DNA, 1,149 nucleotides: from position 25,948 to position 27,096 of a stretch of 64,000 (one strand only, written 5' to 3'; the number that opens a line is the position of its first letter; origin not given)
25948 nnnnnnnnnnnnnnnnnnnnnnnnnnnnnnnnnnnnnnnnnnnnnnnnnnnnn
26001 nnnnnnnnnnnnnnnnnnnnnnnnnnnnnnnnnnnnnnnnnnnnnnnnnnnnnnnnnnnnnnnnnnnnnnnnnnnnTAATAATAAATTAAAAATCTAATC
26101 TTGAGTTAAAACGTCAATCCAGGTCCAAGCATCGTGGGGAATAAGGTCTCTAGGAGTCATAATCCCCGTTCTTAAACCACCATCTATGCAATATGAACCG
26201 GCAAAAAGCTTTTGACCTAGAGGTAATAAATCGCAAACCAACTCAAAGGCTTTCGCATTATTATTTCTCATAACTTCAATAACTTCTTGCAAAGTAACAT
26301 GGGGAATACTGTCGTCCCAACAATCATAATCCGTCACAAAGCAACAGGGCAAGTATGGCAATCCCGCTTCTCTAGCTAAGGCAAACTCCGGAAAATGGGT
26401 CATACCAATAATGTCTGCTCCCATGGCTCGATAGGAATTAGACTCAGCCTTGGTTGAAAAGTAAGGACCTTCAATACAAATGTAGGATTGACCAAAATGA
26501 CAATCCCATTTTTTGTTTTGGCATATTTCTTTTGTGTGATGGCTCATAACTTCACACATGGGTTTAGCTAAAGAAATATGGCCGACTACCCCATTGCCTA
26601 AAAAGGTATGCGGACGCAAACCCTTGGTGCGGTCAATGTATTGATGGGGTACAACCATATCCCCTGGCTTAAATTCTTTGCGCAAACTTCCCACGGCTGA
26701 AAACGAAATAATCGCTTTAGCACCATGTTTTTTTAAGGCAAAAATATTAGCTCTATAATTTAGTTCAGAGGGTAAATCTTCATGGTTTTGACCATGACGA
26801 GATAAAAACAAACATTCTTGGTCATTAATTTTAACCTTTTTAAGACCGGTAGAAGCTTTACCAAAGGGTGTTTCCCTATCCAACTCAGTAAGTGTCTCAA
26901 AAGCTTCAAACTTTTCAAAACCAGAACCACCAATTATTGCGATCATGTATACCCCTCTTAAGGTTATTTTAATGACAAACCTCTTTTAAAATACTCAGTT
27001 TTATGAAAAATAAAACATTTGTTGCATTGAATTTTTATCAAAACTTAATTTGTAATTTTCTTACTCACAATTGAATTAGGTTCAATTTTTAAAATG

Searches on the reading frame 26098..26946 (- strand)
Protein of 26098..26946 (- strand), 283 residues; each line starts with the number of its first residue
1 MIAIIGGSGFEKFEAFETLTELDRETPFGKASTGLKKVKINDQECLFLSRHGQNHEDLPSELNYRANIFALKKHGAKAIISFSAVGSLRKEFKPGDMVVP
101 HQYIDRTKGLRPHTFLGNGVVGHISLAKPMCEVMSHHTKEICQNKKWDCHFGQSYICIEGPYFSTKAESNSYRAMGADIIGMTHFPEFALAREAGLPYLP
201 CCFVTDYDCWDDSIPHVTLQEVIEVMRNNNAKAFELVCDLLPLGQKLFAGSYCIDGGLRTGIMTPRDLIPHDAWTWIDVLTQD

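Call 46: search_protein_families(library=pfam, proteins=[window:26098-26946:-], max_evalue=0.001)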
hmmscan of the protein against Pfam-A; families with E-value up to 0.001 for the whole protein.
window:26098-26946:- (283 aa): 1 family
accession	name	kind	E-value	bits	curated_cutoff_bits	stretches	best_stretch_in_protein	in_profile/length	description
PF01048.26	PNP_UDP_1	-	1.6e-37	129.6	25.1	1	2-241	2-232/233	Phosphorylase superfamily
